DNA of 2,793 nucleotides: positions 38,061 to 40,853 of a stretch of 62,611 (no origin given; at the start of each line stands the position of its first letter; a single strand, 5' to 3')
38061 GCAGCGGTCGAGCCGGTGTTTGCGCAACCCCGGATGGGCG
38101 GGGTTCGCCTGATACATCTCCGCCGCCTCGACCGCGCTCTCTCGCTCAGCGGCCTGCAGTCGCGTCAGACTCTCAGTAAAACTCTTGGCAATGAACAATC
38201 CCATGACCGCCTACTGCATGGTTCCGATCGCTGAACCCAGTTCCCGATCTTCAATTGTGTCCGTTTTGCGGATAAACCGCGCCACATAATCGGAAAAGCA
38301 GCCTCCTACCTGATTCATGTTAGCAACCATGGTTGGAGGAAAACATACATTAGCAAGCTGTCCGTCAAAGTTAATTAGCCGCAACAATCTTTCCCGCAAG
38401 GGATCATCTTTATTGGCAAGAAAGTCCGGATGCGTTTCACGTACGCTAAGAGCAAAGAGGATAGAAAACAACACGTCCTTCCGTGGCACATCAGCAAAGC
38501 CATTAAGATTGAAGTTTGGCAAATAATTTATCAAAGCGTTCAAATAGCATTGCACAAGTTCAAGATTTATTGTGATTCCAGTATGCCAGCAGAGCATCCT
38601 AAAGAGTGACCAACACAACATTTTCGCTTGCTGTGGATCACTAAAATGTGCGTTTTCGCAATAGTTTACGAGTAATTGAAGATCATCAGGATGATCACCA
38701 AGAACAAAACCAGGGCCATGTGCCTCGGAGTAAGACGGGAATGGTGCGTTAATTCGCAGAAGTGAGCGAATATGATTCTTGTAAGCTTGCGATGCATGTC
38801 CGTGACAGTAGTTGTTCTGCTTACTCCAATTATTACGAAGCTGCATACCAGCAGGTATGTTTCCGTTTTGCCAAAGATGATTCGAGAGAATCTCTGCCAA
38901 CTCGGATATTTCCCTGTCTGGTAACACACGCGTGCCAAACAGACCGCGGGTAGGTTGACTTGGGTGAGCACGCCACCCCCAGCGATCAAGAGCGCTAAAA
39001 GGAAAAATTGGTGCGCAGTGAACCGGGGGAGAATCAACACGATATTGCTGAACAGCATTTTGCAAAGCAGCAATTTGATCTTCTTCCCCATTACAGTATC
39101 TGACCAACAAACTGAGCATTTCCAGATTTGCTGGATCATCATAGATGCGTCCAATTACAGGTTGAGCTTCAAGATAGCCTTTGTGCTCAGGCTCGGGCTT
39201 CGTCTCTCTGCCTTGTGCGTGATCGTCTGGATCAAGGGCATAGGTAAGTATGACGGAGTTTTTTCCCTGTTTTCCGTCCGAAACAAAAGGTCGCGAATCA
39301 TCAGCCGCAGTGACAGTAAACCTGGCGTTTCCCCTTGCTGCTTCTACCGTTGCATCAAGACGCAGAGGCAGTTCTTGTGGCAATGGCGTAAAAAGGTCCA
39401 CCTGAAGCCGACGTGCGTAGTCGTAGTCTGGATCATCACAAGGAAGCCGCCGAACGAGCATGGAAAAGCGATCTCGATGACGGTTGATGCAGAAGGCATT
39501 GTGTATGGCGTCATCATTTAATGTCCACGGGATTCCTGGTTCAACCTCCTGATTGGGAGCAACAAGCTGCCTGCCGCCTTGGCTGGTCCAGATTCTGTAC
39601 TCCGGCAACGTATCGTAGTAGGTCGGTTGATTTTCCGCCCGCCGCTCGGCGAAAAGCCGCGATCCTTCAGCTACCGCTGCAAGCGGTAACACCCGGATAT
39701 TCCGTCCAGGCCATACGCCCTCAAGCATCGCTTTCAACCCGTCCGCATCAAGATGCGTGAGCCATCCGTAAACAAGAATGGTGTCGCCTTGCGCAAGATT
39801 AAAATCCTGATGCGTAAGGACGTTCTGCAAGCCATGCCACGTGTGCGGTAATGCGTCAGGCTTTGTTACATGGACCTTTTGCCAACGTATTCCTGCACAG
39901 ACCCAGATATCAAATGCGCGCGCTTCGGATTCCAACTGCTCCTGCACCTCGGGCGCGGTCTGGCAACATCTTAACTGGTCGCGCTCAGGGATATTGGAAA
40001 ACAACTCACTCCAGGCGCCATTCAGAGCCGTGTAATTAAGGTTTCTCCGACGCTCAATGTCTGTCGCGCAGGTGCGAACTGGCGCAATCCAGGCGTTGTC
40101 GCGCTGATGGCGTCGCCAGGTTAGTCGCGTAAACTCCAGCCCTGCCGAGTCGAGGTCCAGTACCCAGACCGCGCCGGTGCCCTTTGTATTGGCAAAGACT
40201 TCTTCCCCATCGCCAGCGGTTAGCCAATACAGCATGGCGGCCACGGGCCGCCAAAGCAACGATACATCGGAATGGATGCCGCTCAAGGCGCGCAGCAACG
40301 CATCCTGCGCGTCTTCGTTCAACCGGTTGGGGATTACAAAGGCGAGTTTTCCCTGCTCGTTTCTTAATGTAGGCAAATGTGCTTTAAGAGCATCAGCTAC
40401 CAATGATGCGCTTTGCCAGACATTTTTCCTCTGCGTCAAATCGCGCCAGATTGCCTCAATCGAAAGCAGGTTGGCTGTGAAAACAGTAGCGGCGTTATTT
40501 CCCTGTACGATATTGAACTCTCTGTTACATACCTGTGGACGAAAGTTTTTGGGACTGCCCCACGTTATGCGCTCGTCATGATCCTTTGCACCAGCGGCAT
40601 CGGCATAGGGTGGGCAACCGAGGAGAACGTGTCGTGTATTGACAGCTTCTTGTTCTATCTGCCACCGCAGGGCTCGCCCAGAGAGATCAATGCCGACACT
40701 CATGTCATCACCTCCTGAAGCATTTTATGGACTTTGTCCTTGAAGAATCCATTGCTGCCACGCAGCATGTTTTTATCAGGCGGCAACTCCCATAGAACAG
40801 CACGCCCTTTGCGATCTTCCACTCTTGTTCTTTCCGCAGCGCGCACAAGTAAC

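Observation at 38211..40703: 830-aa protein with a complete but degenerate Hsp70/actin-fold nucleotide-binding domain embedded in an McrBC-like operon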

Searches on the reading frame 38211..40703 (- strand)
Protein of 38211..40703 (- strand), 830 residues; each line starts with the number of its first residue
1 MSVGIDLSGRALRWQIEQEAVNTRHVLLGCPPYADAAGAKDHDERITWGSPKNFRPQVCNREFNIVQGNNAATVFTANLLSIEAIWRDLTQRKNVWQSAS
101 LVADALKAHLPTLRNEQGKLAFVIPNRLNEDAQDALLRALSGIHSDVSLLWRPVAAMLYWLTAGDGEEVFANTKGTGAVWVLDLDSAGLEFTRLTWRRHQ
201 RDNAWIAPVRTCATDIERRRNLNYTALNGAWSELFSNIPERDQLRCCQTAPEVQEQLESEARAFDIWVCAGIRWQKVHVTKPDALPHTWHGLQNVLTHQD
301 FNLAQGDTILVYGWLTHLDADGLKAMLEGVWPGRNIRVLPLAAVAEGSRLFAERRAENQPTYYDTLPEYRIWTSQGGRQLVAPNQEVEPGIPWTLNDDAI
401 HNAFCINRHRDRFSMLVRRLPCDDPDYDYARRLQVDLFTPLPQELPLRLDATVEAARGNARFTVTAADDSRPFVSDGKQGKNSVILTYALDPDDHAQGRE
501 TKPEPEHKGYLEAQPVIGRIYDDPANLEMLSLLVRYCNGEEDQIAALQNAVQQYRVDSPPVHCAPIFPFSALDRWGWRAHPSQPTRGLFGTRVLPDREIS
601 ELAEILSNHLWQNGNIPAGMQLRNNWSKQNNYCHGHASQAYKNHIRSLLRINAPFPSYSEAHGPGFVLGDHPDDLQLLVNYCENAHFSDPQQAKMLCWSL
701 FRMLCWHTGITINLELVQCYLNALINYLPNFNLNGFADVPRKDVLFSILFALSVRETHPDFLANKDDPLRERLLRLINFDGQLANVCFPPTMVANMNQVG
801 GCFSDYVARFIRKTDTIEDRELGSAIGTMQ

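Call 4: search_protein_families(library=pfam, proteins=[window:38211-40703:-], max_evalue=1)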
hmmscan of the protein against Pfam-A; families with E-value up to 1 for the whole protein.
window:38211-40703:- (830 aa): 0 families

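Call 5: search_protein_families(library=padloc, proteins=[window:38211-40703:-], max_evalue=1)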
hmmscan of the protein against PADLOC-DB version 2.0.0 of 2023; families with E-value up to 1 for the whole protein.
window:38211-40703:- (830 aa): 0 families

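Call 7: find_homologous_proteins(query=window:38211-40703:-)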
Query window:38211-40703:- (830 aa): 16 proteins with E <= 0.001 among 8000 candidates.
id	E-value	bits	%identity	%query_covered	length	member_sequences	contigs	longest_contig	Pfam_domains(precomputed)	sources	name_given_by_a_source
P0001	0.0e+0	1972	100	100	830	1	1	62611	-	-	-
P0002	0.0e+0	1127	60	100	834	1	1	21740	-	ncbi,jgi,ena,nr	ncbi:MAG: hypothetical protein M0P27_00530 [Bacteroidales bacterium]|nr:hypothetical protein [Bacter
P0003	0.0e+0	1103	59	100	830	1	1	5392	-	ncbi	-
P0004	0.0e+0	1076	60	100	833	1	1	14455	-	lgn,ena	-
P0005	5.0e-266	903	61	82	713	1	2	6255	-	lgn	-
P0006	2.3e-215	736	47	100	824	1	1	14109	-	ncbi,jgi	jgi:hypothetical protein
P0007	9.0e-205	700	44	100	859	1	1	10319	-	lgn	-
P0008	1.0e-197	677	43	100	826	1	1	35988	-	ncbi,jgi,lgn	jgi:hypothetical protein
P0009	2.3e-185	636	41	100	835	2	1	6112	-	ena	-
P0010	2.0e-184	633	42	100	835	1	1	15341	-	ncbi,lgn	-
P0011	6.0e-123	430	35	100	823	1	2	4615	-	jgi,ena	-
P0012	3.7e-88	315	31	99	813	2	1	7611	-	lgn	-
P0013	7.3e-84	300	30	100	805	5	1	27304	-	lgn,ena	-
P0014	1.1e-83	300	31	99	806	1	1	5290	-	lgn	-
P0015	1.6e-79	286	30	99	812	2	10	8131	-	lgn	-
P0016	1.3e-5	42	25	21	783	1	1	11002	-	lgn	-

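Call 11: search_solved_structures(query=A1, max_evalue=10, show_alignments=3)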
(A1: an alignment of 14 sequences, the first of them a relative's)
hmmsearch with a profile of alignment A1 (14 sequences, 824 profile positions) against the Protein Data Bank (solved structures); distinct sequences matched with E-value up to 10: 1.
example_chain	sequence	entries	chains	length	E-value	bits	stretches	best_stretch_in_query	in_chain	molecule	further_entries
9hvj_A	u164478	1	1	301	0.73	10.9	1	521-599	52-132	Cache domain protein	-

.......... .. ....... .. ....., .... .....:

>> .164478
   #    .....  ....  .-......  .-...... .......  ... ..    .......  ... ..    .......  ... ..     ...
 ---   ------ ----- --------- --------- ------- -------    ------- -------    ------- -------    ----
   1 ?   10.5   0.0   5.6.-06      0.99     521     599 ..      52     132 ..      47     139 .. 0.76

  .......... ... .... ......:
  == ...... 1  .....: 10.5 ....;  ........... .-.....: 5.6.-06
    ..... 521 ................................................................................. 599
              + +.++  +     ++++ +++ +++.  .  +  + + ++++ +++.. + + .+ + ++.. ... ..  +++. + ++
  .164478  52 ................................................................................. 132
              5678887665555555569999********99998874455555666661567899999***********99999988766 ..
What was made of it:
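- Tried and rejected: A 14-sequence profile against PDB sequences returned only a spurious Cache-domain hit at E 0.73 (call 11).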

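Call 16: find_encoding_contigs(protein=P0008, flank=10000, max_places=3)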
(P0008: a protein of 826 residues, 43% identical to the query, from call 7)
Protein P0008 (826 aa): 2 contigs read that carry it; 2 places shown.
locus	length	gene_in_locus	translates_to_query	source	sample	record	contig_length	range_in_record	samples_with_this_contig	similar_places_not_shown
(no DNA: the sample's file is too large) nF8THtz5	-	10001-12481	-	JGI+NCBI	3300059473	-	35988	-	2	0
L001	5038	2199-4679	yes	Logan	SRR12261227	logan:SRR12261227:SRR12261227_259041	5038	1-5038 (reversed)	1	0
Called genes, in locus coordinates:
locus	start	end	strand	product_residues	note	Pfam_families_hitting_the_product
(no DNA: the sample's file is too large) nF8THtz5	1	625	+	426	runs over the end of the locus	PF02463:SMC_N, PF13175:AAA_15, PF00005:ABC_tran (faint), PF13304:AAA_21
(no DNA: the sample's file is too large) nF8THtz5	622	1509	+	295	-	PF14491:DUF4435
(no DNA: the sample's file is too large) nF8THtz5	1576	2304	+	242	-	PF17746:SfsA_N, PF03749:SfsA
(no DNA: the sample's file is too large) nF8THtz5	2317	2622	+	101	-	-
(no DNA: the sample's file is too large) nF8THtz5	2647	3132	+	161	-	PF00782:DSPc (weak), PF22741:PTP-NADK (weak)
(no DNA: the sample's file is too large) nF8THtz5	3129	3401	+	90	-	-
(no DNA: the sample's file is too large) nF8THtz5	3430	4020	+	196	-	PF02732:ERCC4 (weak)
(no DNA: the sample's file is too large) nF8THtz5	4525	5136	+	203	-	PF04480:DUF559 (weak), PF18741:MTES_1575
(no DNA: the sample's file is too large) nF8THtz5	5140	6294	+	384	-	-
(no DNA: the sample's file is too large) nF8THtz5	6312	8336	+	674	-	-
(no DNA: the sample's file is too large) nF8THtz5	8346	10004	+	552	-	PF09823:DUF2357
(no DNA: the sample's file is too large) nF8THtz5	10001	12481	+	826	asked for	-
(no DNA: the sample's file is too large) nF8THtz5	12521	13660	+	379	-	PF08238:Sel1, PF13424:TPR_12, PF24885:TPR_NPHP3, PF13374:TPR_10 (weak)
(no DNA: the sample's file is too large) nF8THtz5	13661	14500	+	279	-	-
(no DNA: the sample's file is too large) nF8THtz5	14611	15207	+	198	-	-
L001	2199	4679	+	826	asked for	-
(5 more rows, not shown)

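Call 17: find_encoding_contigs(protein=P0013, flank=10000, max_places=3)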
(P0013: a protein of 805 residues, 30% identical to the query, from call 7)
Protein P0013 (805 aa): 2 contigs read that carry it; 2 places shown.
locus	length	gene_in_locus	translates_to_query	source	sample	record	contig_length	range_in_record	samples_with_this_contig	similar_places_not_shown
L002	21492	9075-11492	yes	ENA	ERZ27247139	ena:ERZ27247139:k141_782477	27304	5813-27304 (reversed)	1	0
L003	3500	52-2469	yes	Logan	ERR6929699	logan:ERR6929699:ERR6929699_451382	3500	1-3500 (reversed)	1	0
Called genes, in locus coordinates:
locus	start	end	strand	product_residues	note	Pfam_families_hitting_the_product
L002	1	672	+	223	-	?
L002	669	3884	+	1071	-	PF08238:Sel1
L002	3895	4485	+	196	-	PF04480:DUF559, PF18741:MTES_1575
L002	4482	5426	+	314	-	-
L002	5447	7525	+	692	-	-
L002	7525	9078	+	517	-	PF09823:DUF2357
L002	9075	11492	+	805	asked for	-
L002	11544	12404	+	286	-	-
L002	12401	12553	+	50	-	-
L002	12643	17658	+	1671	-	PF13195:DUF4011, PF13086:AAA_11 (weak), PF13245:AAA_19 (faint), PF13604:AAA_30 (faint), PF13086:AAA_11 (weak), PF13087:AAA_12, PF18741:MTES_1575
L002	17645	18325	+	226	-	-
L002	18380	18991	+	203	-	-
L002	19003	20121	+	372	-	PF00004:AAA, PF13604:AAA_30 (weak), PF17866:AAA_lid_6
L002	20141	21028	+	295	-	-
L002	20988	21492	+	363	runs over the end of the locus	-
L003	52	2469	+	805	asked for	-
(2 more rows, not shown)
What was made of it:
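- In two relatives a Sel1/TPR repeat protein flanks the Vsr-to-CnuD cassette (calls 16, 17).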

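Call 25: find_encoding_contigs(protein=P0002, flank=10000, max_places=2)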
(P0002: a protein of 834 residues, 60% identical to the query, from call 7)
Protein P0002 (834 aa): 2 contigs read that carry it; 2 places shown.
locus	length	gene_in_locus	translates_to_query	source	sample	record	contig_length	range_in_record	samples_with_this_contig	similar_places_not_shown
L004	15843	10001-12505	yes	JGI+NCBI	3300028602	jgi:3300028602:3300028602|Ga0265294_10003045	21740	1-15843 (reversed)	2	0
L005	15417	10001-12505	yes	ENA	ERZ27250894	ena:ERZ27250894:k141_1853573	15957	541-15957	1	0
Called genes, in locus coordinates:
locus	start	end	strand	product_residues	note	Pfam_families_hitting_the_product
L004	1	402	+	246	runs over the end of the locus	-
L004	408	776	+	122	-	-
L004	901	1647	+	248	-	-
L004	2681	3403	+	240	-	PF22557:DuOB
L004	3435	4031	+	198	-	PF04343:DUF488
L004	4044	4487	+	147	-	PF04343:DUF488, PF22751:DUF488-N3a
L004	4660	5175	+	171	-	PF04480:DUF559, PF18741:MTES_1575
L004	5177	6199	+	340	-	-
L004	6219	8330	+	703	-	-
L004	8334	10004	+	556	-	PF09823:DUF2357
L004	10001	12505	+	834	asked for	-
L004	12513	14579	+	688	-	PF00580:UvrD-helicase, PF13245:AAA_19, PF09848:SLFN-g3_helicase (faint), PF13361:UvrD_C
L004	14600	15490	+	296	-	-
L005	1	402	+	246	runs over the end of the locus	-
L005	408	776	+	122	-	-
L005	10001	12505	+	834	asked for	-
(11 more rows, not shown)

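Call 26: find_encoding_contigs(protein=P0016, flank=10000, max_places=2)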
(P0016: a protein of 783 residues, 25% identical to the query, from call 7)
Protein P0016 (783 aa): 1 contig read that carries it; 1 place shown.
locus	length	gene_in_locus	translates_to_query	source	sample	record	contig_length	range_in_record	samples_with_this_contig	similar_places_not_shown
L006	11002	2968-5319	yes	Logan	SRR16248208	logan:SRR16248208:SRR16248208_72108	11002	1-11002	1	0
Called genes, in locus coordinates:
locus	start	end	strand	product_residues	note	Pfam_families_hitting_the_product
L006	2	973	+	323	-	?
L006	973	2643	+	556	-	PF09823:DUF2357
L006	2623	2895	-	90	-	-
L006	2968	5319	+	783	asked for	-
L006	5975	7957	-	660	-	-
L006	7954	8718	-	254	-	PF12730:ABC2_membrane_4 (weak)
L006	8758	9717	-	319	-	PF00005:ABC_tran, PF13304:AAA_21 (faint)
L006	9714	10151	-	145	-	PF01047:MarR (faint), PF00392:GntR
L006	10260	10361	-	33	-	-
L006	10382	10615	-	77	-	PF12844:HTH_19, PF13560:HTH_31, PF13413:HTH_25 (weak), PF13443:HTH_26 (weak), PF01381:HTH_3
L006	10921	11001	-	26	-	?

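Call 27: predict_structure(alignment_id=A1)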
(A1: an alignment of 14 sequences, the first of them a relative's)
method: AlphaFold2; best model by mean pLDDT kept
length: 830 residues; sequences in the alignment: 14
mean_pLDDT: 79.6   pTM: 0.76
mean pLDDT of the five models: 79.6, 76.3, 76.2, 76.1, 75.3
residues with pLDDT >= 90: 302; 70-90: 334; 50-70: 110; < 50: 84
segments of 3 or more residues with pLDDT < 50: 42-47, 49-53, 55-70, 74-76, 516-522, 555-568, 573-595, 794-797, 827-830
pLDDT, mean of each block of 10 residues (from residue 1): 86 90 76 55 48 48 42 53 80 82 81 71 89 90 88 96 91 85 85 92 93 69 75 88 77 89 86 81 92 83 86 91 93 91 95 93 92 83 90 92 79 88 86 86 84 88 91 80 90 67 91 57 64 80 76 53 47 47 39 49 67 68 78 68 91 86 84 92 85 87 77 93 93 84 92 92 92 93 86 55 92 89 55
secondary structure, 60 per line:
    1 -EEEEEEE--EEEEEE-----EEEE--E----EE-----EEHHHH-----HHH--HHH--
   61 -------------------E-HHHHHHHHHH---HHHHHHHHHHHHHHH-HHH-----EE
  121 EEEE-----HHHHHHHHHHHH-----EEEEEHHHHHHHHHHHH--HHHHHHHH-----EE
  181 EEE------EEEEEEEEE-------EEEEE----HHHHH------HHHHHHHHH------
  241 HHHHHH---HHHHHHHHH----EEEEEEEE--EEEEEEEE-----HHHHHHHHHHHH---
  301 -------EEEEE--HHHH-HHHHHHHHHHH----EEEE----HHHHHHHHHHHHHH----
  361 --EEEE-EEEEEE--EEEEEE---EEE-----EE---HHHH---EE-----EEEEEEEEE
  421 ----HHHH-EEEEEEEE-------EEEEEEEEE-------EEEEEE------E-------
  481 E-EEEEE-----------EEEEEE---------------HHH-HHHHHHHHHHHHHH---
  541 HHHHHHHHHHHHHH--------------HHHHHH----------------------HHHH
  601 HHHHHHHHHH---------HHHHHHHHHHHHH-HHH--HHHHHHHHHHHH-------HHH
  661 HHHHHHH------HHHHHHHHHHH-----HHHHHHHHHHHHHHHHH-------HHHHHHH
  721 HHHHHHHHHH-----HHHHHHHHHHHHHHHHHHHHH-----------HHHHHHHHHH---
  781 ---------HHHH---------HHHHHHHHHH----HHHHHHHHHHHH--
elements in order (helices of 4 or more, strands of 3 or more residues): E2-8 E11-16 E22-25 H42-45 H82-91 H95-109 E119-124 H130-141 E147-151 H152-163 H166-173 E179-183 E190-198 E206-210 H215-219 H226-234 H241-246 H250-258 E263-270 E273-280 H286-297 E308-312 H315-318 H320-330 E335-338 H343-356 E363-366 E368-373 E376-381 E385-387 H398-401 E412-420 H425-428 E430-437 E445-453 E461-466 E483-487 E499-504 H524-537 H541-554 H569-574 H597-610 H620-632 H639-650 H658-667 H674-684 H690-706 H714-730 H736-756 H768-777 H790-793 H803-812 H817-828
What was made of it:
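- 39630..40703 (-): CnuD residues 1-358: Hsp70-type nucleotide-binding domain with degenerate catalytic motifs (D6, W151-R152-P153, D183-L-D-S-A-G, E190, Y312-G313-W314, G347). AF2 pLDDT mostly 80-96 except residues 42-76 (call 27).
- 39189..39629 (-): CnuD residues 359-505: conserved interdomain linker (P360-T-Y-Y-D364-T-L-P367) and SBD-beta-like beta sandwich (invariant G458). Ten strands in the model (call 27).
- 39135..39188 (-): CnuD residues 506-523: clade-conserved connector (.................). Low pLDDT at 516-522 (call 27).
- On Hsp70 family (canonical chaperones): AF2 model (call 27).
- Checked: The AF2 model has pLDDT 79.6 and pTM 0.76 (call 27). In fact residues ~359-505 are a ten-strand beta domain (call 27).
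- AF2 model pLDDT 79.6, pTM 0.76 (call 27).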

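Call 29: fold_search(model_id=the predicted structure, library=pdb)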
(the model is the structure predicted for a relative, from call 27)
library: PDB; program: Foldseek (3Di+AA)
matches with E <= 10: 951; with E <= 0.001: 158
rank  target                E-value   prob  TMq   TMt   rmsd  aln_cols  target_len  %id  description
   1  4b9q_A                4.5e-11  1.00  0.33  0.43  28.7       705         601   15  Open conformation of ATP-bound Hsp70 homolog DnaK (released 2012-11-14)
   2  7krv_A                9.7e-11  1.00  0.31  0.44  10.7       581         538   13  Stimulating state of disulfide-bridged Hsp70 DnaK (released 2021-09-15)
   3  4b9q_B                1.6e-10  1.00  0.35  0.46  25.0       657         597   13  Open conformation of ATP-bound Hsp70 homolog DnaK (released 2012-11-14)
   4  9a5j_A                1.9e-10  1.00  0.34  0.43  13.4       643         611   12  Integrative model of DNAK-GUDB by crosslinking MS and deep learning (released 2024-09-18)
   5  7ko2_B                2.1e-10  1.00  0.34  0.44  28.7       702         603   14  Restraining state of near full-length Hsp70 DnaK (released 2021-09-15)
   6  7kru_A                2.2e-10  1.00  0.31  0.43  10.9       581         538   13  Stimulating state of a truncated Hsp70 DnaK fused with a substrate peptide (released 2021-09-15)
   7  7krt_A                2.6e-10  1.00  0.34  0.44  28.3       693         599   13  Restraining state of a truncated Hsp70 DnaK (released 2021-09-15)
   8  4jn4_A                3.1e-10  1.00  0.33  0.43  10.5       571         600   15  Allosteric opening of the polypeptide-binding site when an Hsp70 binds ATP (released 2013-05-29)
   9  4b9q_D                4.1e-10  1.00  0.35  0.46  24.8       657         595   13  Open conformation of ATP-bound Hsp70 homolog DnaK (released 2012-11-14)
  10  7ko2_D                4.5e-10  1.00  0.36  0.47  25.7       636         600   14  Restraining state of near full-length Hsp70 DnaK (released 2021-09-15)
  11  4b9q_C                5.2e-10  1.00  0.35  0.46   8.4       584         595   14  Open conformation of ATP-bound Hsp70 homolog DnaK (released 2012-11-14)
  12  7krv_B                7.4e-10  1.00  0.31  0.44  10.6       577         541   13  Stimulating state of disulfide-bridged Hsp70 DnaK (released 2021-09-15)
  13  5nro_A                7.8e-10  1.00  0.35  0.45  26.2       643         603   14  Structure of full-length DnaK with bound J-domain (released 2018-01-17)
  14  7kru_B                8.1e-10  1.00  0.31  0.44  10.8       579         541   14  Stimulating state of a truncated Hsp70 DnaK fused with a substrate peptide (released 2021-09-15)
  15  3d2e_A                9.3e-10  1.00  0.35  0.44  10.0       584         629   12  Crystal structure of a complex of Sse1p and Hsp70, Selenomethionine-labeled crystals (released 2008-06-17)
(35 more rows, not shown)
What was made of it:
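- Closest known: Canonical Hsp70s. Same: The predicted domain arrangement is closest to ATP-bound/docked DnaK, BiP and Sse1 (call 29).
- Checked: Foldseek aligns this region together with the NBD to full-length Hsp70s over 570-705 columns (call 29).
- Foldseek top 50 PDB hits are all Hsp70/Hsp110, best E 4.5e-11 (call 29). ADP-state structures give rmsd 15-24 (call 29). Top Foldseek hits include the ribosome-associated Hsp70s Ssb and the RAC complex (call 29). Full NBD-linker-SBD-beta topology (calls 27, 29).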

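Call 30: search_protein_families(library=pfam, alignment_id=A1, max_evalue=10)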
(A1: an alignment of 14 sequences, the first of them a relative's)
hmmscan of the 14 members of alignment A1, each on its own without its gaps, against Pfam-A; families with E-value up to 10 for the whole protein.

A. member 1, P0001 (830 aa): 0 families

B. families by the number of members that match (of 14 scanned): 6 families
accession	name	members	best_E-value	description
PF25081.1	CC142_N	1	0.029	CC142 N-terminal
PF13205.12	Big_5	1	0.09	Bacterial Ig-like domain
PF08539.16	HbrB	1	0.12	HbrB-like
PF06567.16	Neural_ProG_Cyt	1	0.15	Neural chondroitin sulphate proteoglycan cytoplasmic domain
PF24746.1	DUF7694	1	0.19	Domain of unknown function (DUF7694)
PF01176.25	eIF-1a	1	0.2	Translation initiation factor 1A / IF-1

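Call 38: search_protein_families(library=ncbifam, proteins=[window:38211-40703:-], max_evalue=0.1)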
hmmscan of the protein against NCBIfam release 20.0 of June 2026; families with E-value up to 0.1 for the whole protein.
window:38211-40703:- (830 aa): 1 family
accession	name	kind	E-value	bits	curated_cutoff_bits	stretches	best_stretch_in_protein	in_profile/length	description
TIGR03811.1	tyr_de_CO2_Ent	equivalog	0.005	15.3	905.3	1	312-345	140-172/608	tyrosine decarboxylase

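Call 42: find_related_loci(query=A1, collection=genome_contigs, flank=10000)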
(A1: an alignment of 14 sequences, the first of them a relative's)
Query A1 (830 aa) in genome_contigs; peptide patterns used: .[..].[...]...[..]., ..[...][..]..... (x = any residue, [..] = any of these).
110 stretches matched a pattern; 5 encode a relative of the query (tblastn E <= 1e-3); 5 distinct loci.
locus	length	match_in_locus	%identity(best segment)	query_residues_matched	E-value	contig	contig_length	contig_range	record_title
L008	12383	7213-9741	34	1-830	5e-128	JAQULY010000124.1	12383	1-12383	MAG: Kiritimatiellae bacterium isolate STD1_141 NODE_13671_length_12383_cov_2.942396_Sandtown_D1, whole genome shotgun s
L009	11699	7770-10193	31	3-829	2e-88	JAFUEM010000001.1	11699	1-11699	MAG: Kiritimatiellae bacterium isolate RGIG4421 Roe_deer_Omasum-3__c2, whole genome shotgun sequence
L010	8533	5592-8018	31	3-829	5e-89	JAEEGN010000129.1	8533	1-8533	MAG: Selenomonadaceae bacterium isolate Tb.RUG.10 k141_5494319_flag=0_multi=10.9909_len=8533, whole genome shotgun seque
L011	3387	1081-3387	29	3-797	8e-79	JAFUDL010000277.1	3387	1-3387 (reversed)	MAG: Kiritimatiellae bacterium isolate RGIG4394 Roe_deer_Omasum-1__c164685, whole genome shotgun sequence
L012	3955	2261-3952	30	3-592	2e-51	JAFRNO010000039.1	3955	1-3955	MAG: Kiritimatiellae bacterium isolate RGIG2632 Goat_Omasum-1__c29356, whole genome shotgun sequence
